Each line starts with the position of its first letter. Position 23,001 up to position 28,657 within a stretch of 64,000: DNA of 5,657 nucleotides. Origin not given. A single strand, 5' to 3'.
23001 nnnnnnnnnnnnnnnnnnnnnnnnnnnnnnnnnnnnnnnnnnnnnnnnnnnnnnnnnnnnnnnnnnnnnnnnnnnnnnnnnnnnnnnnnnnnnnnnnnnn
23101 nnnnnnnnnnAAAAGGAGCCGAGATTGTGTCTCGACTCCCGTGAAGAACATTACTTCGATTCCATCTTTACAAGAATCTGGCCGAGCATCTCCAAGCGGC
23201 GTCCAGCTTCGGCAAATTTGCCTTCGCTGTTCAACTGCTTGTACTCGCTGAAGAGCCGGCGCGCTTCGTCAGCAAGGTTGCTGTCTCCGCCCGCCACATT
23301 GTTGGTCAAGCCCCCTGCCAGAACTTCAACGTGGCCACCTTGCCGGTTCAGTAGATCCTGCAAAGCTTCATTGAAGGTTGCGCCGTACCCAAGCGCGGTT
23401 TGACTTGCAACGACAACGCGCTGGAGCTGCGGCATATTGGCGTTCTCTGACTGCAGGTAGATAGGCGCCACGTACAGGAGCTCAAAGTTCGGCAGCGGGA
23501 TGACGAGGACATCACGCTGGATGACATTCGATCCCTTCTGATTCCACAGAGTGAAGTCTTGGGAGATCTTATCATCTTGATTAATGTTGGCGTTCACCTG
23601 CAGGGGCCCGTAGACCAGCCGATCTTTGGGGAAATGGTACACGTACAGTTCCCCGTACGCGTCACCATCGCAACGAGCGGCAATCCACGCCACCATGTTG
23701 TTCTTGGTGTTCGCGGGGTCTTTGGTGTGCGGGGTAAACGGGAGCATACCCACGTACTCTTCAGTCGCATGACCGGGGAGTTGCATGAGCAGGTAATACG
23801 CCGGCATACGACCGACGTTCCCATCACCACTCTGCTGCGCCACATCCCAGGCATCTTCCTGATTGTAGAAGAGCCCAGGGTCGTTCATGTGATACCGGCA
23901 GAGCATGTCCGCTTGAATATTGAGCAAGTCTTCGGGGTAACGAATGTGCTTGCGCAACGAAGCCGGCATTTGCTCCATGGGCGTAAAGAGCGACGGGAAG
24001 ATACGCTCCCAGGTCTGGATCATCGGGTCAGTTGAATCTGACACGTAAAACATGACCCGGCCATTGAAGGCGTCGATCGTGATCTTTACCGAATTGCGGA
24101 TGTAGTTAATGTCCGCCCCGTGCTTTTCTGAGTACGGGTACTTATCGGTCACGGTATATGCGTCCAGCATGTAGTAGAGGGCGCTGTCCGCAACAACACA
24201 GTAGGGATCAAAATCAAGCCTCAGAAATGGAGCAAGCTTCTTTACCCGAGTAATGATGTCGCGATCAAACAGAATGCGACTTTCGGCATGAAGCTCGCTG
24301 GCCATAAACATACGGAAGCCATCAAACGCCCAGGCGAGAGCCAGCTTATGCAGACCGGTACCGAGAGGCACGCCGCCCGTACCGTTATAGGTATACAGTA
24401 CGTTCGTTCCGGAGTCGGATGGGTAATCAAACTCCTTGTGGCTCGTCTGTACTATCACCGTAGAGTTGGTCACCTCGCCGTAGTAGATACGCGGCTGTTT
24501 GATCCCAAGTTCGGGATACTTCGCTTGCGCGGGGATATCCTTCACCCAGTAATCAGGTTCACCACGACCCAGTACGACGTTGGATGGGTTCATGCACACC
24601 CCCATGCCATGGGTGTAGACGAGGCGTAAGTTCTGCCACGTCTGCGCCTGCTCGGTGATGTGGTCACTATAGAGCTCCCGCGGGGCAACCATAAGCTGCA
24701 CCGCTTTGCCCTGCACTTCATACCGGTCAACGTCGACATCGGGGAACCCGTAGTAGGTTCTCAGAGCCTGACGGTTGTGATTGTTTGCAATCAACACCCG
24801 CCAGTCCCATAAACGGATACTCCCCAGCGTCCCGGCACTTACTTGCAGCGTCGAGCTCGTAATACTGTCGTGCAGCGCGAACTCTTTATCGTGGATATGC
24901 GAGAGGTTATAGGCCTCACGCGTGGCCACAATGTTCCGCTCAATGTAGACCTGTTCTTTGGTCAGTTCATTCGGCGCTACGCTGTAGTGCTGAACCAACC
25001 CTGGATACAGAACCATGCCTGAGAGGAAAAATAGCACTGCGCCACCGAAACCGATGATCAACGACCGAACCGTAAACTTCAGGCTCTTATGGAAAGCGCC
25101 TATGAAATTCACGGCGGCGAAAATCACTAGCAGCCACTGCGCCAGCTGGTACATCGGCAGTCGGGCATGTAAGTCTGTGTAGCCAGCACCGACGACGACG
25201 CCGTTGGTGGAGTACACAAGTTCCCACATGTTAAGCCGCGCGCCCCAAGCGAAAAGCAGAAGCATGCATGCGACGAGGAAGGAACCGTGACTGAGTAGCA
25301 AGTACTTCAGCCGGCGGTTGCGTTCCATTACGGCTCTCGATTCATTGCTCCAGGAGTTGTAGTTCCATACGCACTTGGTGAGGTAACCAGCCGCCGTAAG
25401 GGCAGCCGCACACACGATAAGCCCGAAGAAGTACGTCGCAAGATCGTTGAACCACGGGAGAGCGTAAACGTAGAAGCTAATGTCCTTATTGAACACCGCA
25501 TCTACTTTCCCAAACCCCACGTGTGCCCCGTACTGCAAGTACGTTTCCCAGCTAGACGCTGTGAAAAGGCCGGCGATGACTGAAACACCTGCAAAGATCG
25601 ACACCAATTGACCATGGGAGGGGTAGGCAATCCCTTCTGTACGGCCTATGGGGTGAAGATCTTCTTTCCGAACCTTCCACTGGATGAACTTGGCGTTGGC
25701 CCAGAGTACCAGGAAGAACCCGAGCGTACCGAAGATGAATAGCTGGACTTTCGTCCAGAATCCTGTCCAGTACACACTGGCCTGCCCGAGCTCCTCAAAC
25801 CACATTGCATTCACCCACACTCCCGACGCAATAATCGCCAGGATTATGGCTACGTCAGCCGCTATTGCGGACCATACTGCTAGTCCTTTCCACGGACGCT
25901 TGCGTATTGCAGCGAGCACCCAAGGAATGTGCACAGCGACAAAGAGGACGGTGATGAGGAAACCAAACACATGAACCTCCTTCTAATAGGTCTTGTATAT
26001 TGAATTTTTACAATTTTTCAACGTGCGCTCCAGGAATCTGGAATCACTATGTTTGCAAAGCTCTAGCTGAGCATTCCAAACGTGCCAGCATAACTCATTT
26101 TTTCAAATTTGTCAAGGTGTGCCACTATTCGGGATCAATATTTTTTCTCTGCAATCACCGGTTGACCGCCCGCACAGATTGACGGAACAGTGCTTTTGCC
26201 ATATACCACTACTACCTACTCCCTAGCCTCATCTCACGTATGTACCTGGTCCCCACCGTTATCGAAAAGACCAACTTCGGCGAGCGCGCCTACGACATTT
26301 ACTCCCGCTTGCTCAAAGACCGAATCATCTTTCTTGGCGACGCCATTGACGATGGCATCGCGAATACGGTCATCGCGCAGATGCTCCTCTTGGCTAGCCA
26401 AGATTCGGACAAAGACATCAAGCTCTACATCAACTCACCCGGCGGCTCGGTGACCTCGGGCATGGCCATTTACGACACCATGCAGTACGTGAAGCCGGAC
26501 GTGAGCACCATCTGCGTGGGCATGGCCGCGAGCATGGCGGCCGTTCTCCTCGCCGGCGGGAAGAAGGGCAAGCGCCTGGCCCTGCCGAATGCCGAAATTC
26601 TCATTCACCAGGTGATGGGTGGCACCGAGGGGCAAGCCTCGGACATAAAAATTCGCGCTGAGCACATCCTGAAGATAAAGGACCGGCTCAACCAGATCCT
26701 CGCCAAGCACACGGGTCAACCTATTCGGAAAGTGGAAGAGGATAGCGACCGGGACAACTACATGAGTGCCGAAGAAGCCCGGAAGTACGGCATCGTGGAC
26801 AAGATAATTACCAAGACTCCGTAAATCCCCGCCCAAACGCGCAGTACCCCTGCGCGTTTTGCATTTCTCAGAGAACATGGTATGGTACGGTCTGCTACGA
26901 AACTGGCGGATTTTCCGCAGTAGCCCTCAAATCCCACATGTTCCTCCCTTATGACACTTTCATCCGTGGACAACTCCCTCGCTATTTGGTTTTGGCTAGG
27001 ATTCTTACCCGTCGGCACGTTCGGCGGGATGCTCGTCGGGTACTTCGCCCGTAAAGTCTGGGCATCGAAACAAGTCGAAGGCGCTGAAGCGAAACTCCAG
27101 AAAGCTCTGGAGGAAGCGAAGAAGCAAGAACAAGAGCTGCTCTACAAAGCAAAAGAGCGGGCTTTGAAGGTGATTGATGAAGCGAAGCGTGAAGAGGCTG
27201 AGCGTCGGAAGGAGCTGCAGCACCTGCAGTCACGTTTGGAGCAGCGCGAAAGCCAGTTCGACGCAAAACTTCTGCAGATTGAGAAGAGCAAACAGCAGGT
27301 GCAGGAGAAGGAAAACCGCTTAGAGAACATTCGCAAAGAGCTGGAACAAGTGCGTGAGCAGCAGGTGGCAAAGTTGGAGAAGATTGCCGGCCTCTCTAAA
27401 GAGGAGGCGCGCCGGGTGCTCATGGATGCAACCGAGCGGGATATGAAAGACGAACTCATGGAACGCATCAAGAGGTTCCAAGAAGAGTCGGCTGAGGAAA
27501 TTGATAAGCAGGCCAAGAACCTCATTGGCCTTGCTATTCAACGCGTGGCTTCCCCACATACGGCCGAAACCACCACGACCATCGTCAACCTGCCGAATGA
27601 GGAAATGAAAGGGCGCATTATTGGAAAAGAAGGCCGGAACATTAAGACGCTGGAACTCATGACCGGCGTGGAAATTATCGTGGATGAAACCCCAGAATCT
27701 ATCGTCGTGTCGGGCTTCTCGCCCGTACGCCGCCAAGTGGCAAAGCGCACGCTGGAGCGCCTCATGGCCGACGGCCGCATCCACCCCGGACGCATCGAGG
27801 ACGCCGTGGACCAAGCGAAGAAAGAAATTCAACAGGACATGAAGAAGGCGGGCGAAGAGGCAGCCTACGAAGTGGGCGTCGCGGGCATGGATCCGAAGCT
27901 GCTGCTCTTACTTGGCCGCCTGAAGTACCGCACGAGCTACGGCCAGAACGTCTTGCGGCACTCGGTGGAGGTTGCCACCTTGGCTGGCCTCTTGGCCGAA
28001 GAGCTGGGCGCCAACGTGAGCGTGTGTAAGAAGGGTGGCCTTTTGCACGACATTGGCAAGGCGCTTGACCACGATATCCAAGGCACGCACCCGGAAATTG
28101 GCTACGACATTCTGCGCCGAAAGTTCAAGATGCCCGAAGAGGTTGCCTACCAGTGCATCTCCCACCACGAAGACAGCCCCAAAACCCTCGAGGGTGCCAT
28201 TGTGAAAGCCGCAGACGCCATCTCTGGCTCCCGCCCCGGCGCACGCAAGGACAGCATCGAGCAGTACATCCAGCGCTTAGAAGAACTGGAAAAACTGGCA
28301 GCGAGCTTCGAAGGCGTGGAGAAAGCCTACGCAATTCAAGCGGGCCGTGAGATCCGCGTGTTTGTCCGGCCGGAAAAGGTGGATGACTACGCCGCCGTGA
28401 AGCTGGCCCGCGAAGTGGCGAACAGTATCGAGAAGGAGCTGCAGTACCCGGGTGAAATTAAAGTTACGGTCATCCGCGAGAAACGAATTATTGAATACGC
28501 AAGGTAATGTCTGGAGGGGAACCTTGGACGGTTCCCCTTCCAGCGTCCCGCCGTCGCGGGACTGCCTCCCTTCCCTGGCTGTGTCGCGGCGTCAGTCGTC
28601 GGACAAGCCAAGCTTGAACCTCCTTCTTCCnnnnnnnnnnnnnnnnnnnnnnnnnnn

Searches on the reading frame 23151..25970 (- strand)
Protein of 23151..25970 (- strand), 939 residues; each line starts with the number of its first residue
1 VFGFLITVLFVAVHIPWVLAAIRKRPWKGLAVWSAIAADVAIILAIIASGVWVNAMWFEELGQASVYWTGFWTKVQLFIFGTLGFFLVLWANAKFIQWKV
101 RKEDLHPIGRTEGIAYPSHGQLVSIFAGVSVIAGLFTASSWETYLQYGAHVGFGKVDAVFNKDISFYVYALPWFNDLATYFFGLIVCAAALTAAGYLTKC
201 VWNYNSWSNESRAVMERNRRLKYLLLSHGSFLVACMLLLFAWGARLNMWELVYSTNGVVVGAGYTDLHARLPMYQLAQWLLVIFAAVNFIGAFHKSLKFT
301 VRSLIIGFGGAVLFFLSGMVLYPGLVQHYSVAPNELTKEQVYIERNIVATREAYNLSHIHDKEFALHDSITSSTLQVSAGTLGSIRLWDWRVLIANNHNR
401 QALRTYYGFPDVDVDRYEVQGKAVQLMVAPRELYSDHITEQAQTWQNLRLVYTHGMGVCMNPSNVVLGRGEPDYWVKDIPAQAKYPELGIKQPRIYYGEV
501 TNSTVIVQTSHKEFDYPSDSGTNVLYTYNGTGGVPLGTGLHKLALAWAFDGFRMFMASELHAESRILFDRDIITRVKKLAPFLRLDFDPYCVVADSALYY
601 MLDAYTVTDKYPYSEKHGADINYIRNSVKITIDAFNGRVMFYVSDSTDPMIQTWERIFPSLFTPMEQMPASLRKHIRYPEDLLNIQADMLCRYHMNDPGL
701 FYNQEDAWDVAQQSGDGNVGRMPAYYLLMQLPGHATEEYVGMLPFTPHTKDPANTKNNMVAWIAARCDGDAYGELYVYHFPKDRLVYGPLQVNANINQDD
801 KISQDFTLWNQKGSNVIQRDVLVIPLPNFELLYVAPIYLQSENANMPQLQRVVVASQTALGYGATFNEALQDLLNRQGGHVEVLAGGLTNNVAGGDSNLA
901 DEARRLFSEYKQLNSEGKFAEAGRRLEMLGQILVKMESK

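Call 58: search_protein_families(library=pfam, proteins=[window:23151-25970:-], max_evalue=0.001)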
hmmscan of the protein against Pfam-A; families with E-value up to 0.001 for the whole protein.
window:23151-25970:- (939 aa): 1 family
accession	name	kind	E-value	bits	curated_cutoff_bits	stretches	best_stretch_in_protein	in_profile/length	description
PF03699.18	UPF0182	-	1.3e-256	854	27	1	36-809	6-770/770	Uncharacterised protein family (UPF0182)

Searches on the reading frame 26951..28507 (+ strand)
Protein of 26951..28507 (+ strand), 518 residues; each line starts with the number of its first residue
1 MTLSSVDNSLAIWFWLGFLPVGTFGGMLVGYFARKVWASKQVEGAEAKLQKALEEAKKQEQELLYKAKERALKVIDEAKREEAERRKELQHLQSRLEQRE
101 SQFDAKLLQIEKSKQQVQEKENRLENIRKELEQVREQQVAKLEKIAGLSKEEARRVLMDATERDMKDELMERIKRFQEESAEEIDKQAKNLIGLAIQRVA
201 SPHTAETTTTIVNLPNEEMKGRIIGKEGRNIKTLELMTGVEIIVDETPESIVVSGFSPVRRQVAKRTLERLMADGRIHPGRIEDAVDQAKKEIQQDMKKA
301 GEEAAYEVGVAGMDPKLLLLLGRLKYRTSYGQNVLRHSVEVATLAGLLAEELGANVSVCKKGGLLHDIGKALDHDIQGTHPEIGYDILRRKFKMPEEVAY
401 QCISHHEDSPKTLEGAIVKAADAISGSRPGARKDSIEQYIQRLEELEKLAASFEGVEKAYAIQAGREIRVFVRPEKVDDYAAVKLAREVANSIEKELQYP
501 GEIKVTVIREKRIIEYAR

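Call 58: search_protein_families(library=pfam, proteins=[window:26951-28507:+], max_evalue=0.001)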
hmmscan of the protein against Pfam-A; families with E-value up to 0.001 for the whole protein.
window:26951-28507:+ (518 aa): 4 families
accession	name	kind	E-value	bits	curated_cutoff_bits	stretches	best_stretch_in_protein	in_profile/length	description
PF12072.13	RNase_Y_N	-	5.4e-35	121.1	32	1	26-201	13-199/201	RNase Y N-terminal region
PF01966.28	HD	-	8.3e-20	71.7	22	1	334-425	1-114/116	HD domain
PF00013.35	KH_1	-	1.2e-08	35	21.5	1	211-269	3-65/66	KH domain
PF08668.18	HDOD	-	0.00011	22.2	22.9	1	333-372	94-134/196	HDOD domain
